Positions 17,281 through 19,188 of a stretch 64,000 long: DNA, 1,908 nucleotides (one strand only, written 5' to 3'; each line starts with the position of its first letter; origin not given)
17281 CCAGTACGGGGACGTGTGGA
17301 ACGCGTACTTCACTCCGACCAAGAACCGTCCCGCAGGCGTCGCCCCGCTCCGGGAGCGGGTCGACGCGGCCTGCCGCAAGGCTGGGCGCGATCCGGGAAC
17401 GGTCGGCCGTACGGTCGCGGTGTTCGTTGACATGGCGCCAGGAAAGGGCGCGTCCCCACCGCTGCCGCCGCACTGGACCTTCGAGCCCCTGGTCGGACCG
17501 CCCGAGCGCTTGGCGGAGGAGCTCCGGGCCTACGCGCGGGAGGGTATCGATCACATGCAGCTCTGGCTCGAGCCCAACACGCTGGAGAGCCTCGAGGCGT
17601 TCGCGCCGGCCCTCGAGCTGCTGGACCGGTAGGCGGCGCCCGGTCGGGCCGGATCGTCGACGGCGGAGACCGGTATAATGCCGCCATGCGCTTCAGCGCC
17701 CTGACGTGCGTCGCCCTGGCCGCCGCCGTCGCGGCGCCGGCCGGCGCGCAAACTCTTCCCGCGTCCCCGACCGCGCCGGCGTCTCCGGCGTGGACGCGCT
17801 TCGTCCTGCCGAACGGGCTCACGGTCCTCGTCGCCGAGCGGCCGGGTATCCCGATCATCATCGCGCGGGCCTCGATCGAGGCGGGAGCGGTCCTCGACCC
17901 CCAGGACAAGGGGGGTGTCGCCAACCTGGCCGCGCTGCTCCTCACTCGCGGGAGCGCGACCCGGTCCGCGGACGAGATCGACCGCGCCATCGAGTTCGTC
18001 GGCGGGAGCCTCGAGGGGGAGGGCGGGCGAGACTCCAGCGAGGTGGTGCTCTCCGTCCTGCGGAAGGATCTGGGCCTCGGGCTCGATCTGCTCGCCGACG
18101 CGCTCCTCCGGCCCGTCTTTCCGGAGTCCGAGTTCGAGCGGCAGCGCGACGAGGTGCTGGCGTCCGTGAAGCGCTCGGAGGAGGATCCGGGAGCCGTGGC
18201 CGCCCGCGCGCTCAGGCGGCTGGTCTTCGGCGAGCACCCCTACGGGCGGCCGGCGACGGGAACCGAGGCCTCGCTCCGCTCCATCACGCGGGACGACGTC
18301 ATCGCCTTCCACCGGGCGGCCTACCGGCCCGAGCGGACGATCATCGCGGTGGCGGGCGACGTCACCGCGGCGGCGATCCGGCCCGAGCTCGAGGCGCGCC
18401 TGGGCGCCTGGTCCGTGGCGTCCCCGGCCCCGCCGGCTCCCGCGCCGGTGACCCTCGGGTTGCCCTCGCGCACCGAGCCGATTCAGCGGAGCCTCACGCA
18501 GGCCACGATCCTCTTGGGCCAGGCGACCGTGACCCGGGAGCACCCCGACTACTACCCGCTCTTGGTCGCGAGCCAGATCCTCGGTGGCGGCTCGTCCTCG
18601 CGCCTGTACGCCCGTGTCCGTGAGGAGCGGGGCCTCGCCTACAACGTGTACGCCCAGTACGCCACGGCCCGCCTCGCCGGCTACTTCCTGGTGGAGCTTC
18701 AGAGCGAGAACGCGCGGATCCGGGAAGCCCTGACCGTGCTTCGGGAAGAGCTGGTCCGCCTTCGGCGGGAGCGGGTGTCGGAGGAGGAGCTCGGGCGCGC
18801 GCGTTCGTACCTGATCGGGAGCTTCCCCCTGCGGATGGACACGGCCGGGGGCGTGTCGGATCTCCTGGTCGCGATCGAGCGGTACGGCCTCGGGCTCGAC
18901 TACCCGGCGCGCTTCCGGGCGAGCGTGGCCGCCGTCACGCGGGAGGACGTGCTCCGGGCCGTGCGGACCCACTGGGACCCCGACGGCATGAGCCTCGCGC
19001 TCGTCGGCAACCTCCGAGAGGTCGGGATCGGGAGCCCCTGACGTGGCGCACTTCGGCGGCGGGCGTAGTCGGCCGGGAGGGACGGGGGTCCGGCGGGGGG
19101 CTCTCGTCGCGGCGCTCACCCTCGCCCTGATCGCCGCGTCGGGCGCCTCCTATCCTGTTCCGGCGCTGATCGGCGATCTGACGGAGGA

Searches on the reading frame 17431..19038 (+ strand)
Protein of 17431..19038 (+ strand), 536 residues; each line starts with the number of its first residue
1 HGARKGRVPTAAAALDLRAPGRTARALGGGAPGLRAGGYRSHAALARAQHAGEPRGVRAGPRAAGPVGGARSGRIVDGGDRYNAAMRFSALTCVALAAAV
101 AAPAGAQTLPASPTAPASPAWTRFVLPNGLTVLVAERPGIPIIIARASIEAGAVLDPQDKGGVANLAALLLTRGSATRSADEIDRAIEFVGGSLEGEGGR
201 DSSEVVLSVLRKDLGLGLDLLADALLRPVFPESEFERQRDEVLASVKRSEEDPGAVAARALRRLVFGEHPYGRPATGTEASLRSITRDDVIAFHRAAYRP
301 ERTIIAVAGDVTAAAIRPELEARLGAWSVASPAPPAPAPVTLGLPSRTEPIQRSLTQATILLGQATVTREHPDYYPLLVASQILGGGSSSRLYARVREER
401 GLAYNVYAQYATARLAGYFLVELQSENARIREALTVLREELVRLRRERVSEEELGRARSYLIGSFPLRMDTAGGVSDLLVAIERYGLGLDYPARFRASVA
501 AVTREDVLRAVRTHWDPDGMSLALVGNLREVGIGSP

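Call 93: search_protein_families(library=pfam, proteins=[window:17431-19038:+], max_evalue=0.00001)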
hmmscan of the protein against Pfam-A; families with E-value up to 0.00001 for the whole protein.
window:17431-19038:+ (536 aa): 2 families
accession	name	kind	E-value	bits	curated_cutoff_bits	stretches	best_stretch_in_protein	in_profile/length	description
PF05193.26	Peptidase_M16_C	-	4e-40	138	23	1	284-459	1-179/181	Peptidase M16 inactive domain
PF00675.25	Peptidase_M16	-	8.9e-17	61.8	22.3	1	147-278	17-148/149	Insulinase (Peptidase family M16)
